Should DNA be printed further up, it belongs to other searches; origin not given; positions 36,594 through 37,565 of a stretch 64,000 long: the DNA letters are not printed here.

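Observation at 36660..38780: Low-GC island with a DPPY amino-methyltransferase and two small PD-(D/E)XK-like proteins, a candidate horizontally acquired variant R-M or defence module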

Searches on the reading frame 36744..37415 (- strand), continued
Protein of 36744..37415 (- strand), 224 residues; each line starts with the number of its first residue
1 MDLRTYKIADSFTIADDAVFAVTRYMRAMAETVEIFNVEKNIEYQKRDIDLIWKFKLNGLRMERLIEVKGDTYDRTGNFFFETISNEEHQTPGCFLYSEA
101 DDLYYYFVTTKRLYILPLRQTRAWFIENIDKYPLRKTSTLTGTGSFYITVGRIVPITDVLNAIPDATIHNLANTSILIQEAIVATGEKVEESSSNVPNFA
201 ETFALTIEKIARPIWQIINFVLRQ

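Call 72: search_protein_families(library=pfam, proteins=[L023:5309-6274:-, L023:3406-3975:+, L023:2581-3012:-, L071:5450-6400:-, L071:3227-3691:+], max_evalue=0.001)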
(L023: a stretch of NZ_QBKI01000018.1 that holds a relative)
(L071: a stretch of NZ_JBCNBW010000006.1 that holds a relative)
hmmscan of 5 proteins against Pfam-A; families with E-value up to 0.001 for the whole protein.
L023:5309-6274:- (322 aa): 1 family
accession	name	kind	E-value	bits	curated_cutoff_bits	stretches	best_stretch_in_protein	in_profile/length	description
PF02086.21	MethyltransfD12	-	9.1e-58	196.4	22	1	17-285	1-253/253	D12 class N6 adenine-specific DNA methyltransferase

L023:3406-3975:+ (190 aa): 1 family
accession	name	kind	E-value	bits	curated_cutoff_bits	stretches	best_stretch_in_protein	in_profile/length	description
PF20472.4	PDDEXK_11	-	0.00034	20.8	23.7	1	106-126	61-81/145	PD-(D/E)XK nuclease superfamily domain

L023:2581-3012:- (144 aa): 1 family
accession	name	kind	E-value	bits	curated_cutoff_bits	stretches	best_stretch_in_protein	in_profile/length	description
PF10025.14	DUF2267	-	3.2e-22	79.5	29.8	1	15-141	4-122/122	Uncharacterized conserved protein (DUF2267)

L071:5450-6400:- (317 aa): 2 families
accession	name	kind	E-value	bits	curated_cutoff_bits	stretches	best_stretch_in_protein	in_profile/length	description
PF04556.18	DpnII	-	3.3e-88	296.1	23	1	19-306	2-277/278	DpnII restriction endonuclease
PF24447.1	RE_BanI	-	0.00084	18.8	28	0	168-295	201-320/338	Type II restriction enzyme BanI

L071:3227-3691:+ (155 aa): 0 families

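Call 75: search_protein_representatives(alignment_id=A1)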
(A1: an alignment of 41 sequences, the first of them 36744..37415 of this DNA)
Query: 41 sequences, 176 profile positions. Proteins with E-value up to 0.001 (for the whole library): 2859; up to 1e-10: 1030; up to 1e-30: 221. The best 150 are listed.
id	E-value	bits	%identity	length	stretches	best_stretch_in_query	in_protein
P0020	3.3e-71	254.9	-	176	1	3-173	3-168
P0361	2.2e-66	239.2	-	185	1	2-172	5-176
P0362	1.8e-64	233.0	-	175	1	5-172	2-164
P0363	2.1e-64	232.8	-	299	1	3-168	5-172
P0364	9.0e-64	230.7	-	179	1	4-171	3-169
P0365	2.1e-63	229.5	-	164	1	7-169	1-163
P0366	1.8e-62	226.5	-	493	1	4-170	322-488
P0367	8.5e-61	221.0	-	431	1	3-172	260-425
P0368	2.9e-60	219.3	-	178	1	3-164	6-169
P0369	7.4e-60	218.0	-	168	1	3-165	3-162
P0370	1.0e-58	214.2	-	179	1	3-164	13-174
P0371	3.9e-58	212.3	-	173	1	2-162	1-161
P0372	1.0e-57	211.0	-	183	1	3-165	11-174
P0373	1.2e-57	210.7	-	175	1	2-168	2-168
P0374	2.7e-57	209.6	-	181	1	2-166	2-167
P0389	1.6e-50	187.6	-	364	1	3-172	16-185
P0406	1.5e-47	177.8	-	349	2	3-170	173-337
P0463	9.0e-40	152.5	-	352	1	4-171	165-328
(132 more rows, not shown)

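Call 76: search_protein_families(library=pfam, proteins=[P0366, P0367, P0363, P0389, P0406, P0463, L062:3074-4507:+, L034:3248-4528:+], max_evalue=0.001)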
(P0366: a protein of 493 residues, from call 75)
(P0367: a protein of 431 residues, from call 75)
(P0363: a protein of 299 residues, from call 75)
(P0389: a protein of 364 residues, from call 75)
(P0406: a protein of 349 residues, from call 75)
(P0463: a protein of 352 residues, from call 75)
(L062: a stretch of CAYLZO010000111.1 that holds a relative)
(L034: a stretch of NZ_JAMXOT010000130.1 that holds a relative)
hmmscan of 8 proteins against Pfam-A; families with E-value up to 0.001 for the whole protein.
P0366 (493 aa): 2 families
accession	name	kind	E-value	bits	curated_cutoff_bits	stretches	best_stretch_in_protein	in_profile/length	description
PF01979.26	Amidohydro_1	-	4.8e-07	29.8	25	1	246-297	280-344/345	Amidohydrolase family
PF07969.17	Amidohydro_3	-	3.3e-05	24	29.7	0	248-282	408-444/472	Amidohydrolase family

P0367 (431 aa): 1 family
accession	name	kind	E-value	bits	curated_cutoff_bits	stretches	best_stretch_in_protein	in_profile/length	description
PF08378.17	NERD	-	6.7e-19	68.9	22.1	1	64-179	2-110/111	Nuclease-related domain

P0363 (299 aa): 1 family
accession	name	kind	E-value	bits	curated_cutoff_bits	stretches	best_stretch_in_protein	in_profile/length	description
PF03819.22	MazG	-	2.4e-06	28.1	22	1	215-286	4-70/74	MazG nucleotide pyrophosphohydrolase domain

P0389 (364 aa): 2 families
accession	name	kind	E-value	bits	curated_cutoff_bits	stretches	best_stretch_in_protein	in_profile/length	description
PF23871.1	DUF7226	-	7.6e-14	52.2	27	1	234-359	12-140/142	Domain of unknown function (DUF7226)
PF13412.12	HTH_24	-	0.00019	21.4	21.9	0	228-265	10-47/48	Winged helix-turn-helix DNA-binding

P0406 (349 aa): 0 families

P0463 (352 aa): 1 family
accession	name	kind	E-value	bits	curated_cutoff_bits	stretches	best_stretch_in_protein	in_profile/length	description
PF20472.4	PDDEXK_11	-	3.3e-11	43.5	23.7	1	75-144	73-141/145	PD-(D/E)XK nuclease superfamily domain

L062:3074-4507:+ (478 aa): 1 family
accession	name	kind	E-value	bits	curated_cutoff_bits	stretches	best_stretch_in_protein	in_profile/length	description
PF02086.21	MethyltransfD12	-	9.6e-64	216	22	1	37-289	1-253/253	D12 class N6 adenine-specific DNA methyltransferase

L034:3248-4528:+ (427 aa): 1 family
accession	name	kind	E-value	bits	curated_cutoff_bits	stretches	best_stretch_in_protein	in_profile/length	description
PF08378.17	NERD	-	1.4e-17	64.7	22.1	1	56-172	1-111/111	Nuclease-related domain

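Call 78: find_encoding_contigs(protein=P0463, flank=5000, max_places=5)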
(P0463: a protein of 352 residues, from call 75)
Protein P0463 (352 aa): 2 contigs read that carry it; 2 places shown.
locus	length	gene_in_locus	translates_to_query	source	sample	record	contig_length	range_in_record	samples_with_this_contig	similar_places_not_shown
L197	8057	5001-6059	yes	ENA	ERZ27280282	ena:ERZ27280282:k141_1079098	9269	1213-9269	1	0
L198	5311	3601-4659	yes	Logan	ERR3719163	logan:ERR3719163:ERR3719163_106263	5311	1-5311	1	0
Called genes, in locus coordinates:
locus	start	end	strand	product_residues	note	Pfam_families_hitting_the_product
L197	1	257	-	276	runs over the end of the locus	-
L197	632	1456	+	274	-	PF25934:DUF7979 (faint), PF21609:Toxofilin-like_dom (faint), PF08281:Sigma70_r4_2 (faint), PF17932:TetR_C_24 (faint), PF17944:Arg_decarbox_C (faint), PF22618:RskA_N (faint), PF22233:PhyR_sigma-like (faint), PF23768:DUF7167 (faint)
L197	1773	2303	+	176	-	-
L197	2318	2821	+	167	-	-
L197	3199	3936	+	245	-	-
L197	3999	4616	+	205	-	-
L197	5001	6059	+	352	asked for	PF20472:PDDEXK_11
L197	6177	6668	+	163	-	PF01661:Macro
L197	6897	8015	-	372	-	-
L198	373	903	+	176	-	-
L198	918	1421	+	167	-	-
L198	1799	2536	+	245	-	-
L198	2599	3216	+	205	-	-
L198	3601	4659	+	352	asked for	PF20472:PDDEXK_11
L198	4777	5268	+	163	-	PF01661:Macro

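Call 81: find_encoding_contigs(protein=P0002, flank=3000, max_places=3)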
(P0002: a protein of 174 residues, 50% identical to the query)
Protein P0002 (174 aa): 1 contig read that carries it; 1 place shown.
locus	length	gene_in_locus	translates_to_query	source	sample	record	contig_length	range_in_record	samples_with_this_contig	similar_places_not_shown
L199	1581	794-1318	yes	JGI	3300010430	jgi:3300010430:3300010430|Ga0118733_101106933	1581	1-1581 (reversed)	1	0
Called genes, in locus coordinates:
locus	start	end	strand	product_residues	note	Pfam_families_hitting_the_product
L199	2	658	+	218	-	?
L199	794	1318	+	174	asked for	-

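Call 82: find_encoding_contigs(protein=P0003, flank=3000, max_places=3)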
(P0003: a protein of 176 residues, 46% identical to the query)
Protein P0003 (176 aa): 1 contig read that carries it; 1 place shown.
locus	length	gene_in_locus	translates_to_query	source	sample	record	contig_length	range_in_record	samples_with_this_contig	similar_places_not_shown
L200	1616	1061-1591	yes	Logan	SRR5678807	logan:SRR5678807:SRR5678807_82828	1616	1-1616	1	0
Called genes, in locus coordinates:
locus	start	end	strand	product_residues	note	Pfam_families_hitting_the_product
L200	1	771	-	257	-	?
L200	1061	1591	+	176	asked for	-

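Call 83: find_encoding_contigs(protein=P0019, flank=3000, max_places=3)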
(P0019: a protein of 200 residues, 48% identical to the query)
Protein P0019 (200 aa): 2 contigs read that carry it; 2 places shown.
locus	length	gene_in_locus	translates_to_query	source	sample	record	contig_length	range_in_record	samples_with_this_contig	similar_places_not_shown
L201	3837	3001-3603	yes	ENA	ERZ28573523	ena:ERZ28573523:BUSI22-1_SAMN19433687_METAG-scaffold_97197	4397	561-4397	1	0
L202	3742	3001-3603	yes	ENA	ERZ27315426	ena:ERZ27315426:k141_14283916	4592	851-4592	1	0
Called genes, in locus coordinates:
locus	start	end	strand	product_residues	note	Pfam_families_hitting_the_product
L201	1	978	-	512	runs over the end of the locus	?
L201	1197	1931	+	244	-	PF01656:CbiA, PF13614:AAA_31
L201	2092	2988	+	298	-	PF13650:Asp_protease_2, PF13975:gag-asp_proteas (weak)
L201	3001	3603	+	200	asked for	-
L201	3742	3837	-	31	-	?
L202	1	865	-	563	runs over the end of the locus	PF01368:DHH, PF00571:CBS, PF07085:DRTGG, PF00571:CBS, PF02833:DHHA2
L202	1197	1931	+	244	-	PF01656:CbiA, PF13614:AAA_31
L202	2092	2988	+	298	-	PF13650:Asp_protease_2, PF13975:gag-asp_proteas (faint)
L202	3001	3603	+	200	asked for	-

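Call 84: search_protein_families(library=pfam, proteins=[L199:2-655:+, L200:4-771:-], max_evalue=0.01)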
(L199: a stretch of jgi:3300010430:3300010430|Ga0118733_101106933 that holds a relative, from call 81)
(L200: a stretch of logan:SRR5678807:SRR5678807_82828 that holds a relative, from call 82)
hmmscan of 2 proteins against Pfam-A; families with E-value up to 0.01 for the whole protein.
L199:2-655:+ (218 aa): 2 families
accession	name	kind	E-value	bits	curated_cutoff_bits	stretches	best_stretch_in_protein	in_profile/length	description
PF02086.21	MethyltransfD12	-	7.2e-35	121.4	22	1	3-174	84-241/253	D12 class N6 adenine-specific DNA methyltransferase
PF07949.17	YbbR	-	0.0051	17.5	22.3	1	71-109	12-50/81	YbbR-like protein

L200:4-771:- (256 aa): 1 family
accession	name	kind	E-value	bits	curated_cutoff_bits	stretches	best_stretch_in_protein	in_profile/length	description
PF02086.21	MethyltransfD12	-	1.4e-53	182.6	22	1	12-255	1-226/253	D12 class N6 adenine-specific DNA methyltransferase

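Call 97: search_dna_similar(query=window:36744-37415:-, collection=plasmids, mode=protein, max_evalue=0.00001, max_rows=15)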
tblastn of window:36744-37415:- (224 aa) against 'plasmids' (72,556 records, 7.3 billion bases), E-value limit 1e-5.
Records with a match: 9; places in all: 9; records where one place covers at least 80% of the query: 0.
Best place of each record, by identity: <60% 9.
By first word of the organism name: Nostoc 5; Tolypothrix 1; Jeotgalibacillus 1; Calothrix 1; Aneurinibacillus 1.
By predicted mobility (MOB-suite, as given by PLSDB): non-mobilizable 7; mobilizable 1; conjugative 1.
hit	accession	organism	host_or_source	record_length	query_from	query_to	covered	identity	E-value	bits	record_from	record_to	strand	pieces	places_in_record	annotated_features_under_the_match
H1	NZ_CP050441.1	Tolypothrix sp. PCC 7910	cell culture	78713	5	171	75%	44.9%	1e-39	151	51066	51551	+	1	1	hypothetical protein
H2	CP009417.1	Jeotgalibacillus malaysiensis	-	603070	3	172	76%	43.5%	1e-40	154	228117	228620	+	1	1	hypothetical protein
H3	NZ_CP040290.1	Nostoc sp. C057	Phaeoceros,pure culture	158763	5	162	71%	46.2%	9e-37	143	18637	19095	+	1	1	hypothetical protein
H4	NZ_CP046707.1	Nostoc sp. ATCC 53789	-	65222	5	160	70%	46.2%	3e-37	144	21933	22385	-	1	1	hypothetical protein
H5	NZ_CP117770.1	Nostoc sp. UHCC 0926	whole organism,lichen surface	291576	6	171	74%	43.4%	5e-39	149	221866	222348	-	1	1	hypothetical protein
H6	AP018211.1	Calothrix brevissima NIES-22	-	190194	1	171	76%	40.0%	6e-32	129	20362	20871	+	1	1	hypothetical protein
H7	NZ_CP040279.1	Nostoc sp. C052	Blasia pusilla,pure culture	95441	5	149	65%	43.4%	6e-32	129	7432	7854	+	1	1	hypothetical protein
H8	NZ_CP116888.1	Aneurinibacillus sp. Ricciae_BoGa-3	whole organism,Plant material,Lab grown ...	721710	32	155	55%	45.7%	2e-29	122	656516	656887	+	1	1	hypothetical protein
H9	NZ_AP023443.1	Nostoc sp. MS1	-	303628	80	134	25%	52.7%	3e-8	61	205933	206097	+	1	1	none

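Call 98: get_annotated_region(hit=H2, flank=4000)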
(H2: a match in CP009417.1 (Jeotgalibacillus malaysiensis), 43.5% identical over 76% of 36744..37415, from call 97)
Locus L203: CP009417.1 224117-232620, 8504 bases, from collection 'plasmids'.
description: Jeotgalibacillus malaysiensis strain D5 plasmid, complete sequence
organism: Jeotgalibacillus malaysiensis (NCBI taxid 1508404)
taxonomy: Bacteria; Bacillota; Bacilli; Bacillales; Planococcaceae; Jeotgalibacillus; Jeotgalibacillus malaysiensis
host: -; source: -; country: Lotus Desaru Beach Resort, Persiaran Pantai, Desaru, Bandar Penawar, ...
typing (MOB-suite, as given by PLSDB): non-mobilizable
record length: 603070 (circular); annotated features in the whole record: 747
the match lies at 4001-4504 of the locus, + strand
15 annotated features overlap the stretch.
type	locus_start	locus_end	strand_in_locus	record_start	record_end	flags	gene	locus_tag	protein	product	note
CDS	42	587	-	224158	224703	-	-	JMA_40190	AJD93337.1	hypothetical protein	-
CDS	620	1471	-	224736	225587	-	-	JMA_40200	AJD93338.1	hypothetical protein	-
CDS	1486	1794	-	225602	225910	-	-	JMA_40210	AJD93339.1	hypothetical protein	-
CDS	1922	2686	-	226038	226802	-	-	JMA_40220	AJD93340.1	NAD-dependent deacetylase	-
CDS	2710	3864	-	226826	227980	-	-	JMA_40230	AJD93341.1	hypothetical protein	-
CDS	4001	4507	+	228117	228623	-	-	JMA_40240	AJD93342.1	hypothetical protein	-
CDS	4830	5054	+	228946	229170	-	-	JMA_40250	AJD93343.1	hypothetical protein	-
CDS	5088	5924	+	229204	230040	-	-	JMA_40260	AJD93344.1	hypothetical protein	-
CDS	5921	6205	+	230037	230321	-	-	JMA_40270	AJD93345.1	hypothetical protein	-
CDS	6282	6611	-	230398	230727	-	-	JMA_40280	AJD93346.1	hypothetical protein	-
CDS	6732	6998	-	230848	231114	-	-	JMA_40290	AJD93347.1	hypothetical protein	-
CDS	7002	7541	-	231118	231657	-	-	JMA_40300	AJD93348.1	hypothetical protein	-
CDS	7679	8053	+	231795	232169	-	-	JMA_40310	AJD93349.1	hypothetical protein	-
CDS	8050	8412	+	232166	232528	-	-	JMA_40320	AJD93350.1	hypothetical protein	-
CDS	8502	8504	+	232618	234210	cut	-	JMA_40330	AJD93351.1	hypothetical protein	-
